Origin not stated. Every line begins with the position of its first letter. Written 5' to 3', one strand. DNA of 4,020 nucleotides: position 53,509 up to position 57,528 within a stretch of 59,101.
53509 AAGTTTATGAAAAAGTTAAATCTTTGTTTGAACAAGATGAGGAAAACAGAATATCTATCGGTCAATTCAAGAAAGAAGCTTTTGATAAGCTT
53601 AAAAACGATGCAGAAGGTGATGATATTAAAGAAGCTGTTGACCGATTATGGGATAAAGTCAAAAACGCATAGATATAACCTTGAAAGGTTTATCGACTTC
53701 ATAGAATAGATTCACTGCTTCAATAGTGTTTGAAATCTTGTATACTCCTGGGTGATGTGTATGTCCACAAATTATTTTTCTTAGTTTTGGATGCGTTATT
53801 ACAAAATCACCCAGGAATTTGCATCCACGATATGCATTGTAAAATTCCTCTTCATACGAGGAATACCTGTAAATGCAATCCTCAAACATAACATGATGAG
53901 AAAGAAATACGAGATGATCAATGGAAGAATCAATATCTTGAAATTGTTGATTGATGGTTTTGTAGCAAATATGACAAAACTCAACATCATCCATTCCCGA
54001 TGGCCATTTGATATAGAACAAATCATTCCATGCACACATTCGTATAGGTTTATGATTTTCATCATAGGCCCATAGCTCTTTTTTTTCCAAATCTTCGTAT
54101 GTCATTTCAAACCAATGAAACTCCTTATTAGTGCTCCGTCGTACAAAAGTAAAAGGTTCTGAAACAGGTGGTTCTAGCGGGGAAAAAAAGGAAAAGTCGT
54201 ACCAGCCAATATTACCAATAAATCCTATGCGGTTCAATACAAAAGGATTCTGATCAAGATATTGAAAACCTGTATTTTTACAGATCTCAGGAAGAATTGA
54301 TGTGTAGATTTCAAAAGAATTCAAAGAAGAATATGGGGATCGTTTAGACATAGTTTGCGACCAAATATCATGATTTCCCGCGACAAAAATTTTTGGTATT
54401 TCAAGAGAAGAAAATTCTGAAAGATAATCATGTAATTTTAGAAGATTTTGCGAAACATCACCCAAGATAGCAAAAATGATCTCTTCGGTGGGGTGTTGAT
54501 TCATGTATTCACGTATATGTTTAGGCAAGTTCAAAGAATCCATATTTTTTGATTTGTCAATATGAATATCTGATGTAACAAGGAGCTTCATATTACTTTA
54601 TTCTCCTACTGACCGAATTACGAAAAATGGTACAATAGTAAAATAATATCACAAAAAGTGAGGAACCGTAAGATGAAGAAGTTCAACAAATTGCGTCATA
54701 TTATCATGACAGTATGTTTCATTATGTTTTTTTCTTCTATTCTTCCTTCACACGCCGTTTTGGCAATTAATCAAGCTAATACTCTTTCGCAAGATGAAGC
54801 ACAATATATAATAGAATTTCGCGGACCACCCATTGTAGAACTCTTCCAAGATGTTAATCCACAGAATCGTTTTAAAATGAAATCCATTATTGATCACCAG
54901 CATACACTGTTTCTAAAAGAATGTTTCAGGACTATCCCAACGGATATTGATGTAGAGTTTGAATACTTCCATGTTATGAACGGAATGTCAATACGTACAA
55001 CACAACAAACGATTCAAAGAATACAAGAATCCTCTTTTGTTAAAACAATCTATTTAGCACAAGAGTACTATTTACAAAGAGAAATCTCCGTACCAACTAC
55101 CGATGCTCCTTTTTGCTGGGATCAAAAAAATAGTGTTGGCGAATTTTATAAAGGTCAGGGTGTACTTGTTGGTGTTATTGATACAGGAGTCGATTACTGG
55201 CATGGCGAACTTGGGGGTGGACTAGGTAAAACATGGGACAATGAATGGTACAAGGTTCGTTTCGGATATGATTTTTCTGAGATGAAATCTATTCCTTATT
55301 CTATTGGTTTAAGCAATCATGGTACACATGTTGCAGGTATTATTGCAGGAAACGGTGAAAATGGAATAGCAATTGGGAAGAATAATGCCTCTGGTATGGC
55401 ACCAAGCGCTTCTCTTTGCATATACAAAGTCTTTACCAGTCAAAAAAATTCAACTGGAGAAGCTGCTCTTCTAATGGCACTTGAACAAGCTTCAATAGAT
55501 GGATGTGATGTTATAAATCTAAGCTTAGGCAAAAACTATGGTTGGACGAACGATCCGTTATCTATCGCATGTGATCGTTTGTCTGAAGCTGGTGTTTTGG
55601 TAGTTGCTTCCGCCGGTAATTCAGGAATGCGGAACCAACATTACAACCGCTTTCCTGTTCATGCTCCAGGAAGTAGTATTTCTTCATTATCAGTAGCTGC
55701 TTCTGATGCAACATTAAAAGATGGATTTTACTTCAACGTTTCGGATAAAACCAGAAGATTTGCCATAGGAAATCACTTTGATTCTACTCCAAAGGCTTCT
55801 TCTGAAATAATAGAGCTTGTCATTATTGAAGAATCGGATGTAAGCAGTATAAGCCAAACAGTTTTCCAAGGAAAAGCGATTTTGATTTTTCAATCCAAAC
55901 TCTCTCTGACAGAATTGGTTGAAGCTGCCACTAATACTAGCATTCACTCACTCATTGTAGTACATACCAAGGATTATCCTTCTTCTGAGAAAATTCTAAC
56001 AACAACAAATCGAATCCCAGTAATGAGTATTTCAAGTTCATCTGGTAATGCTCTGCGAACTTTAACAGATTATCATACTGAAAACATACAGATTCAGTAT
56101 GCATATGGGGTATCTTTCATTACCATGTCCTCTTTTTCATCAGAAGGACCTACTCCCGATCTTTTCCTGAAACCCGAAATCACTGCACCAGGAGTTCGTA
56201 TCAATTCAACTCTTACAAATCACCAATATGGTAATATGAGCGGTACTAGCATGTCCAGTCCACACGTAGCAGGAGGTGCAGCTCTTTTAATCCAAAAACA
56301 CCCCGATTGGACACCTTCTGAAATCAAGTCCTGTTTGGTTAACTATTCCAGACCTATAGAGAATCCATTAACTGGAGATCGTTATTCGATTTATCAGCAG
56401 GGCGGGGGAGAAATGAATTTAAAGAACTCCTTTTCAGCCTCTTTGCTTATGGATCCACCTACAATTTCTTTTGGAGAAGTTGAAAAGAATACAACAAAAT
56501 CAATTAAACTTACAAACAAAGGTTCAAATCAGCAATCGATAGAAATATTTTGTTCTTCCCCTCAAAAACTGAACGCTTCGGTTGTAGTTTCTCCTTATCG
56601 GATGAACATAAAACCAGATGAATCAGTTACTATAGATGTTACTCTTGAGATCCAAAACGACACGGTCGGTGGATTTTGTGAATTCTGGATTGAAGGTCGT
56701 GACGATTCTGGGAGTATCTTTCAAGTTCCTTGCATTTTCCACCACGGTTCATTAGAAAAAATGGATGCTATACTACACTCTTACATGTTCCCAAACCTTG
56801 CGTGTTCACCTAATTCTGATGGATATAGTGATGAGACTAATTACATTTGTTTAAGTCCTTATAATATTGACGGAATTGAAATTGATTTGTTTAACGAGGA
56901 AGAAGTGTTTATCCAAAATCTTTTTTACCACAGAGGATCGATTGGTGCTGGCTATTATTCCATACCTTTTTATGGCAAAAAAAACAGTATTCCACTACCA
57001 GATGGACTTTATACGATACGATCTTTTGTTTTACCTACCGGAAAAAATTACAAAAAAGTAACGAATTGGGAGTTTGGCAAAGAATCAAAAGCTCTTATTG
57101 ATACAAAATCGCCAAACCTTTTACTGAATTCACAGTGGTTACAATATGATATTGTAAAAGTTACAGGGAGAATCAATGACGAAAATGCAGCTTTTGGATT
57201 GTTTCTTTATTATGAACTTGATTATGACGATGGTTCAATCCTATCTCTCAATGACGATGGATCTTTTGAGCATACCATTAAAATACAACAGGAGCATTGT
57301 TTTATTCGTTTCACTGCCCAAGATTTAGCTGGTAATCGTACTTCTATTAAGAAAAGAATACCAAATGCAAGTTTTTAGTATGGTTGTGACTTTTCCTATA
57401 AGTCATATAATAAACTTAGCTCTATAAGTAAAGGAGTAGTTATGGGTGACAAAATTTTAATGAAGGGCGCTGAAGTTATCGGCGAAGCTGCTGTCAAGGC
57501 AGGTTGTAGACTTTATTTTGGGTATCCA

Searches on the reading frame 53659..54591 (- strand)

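Call 5: search_protein_families(library=pfam, proteins=[window:53659-54591:-], max_evalue=10)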
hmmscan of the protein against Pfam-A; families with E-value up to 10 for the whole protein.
window:53659-54591:- (310 aa): 2 families
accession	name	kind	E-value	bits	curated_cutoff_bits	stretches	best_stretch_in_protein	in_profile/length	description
PF00149.33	Metallophos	-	1.6e-10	42.1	21.5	1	1-281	1-191/191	Calcineurin-like phosphoesterase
PF12850.12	Metallophos_2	-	2.7e-08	34.4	27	2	1-80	1-60/154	Calcineurin-like phosphoesterase superfamily domain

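Call 50: search_protein_families(library=ncbifam, proteins=[window:53659-54591:-], max_evalue=0.001)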
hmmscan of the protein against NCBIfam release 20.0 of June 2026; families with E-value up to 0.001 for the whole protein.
window:53659-54591:- (310 aa): 2 families
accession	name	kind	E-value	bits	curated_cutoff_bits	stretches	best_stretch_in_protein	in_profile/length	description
TIGR03729.1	acc_ester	subfamily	3.4e-20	72.5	148.25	1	2-281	1-221/239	putative phosphoesterase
TIGR00040.1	yfcE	subfamily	0.00025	21.1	56.25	0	1-83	1-70/158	YfcE family phosphodiesterase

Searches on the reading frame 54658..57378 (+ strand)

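Call 26: search_protein_families(library=pfam, proteins=[window:54658-57378:+], max_evalue=0.00001)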
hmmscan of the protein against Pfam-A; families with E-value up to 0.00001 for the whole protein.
window:54658-57378:+ (906 aa): 1 family
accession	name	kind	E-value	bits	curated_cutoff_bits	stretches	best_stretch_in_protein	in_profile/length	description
PF00082.27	Peptidase_S8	-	1.1e-56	192.8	21.8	1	166-564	1-273/288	Subtilase family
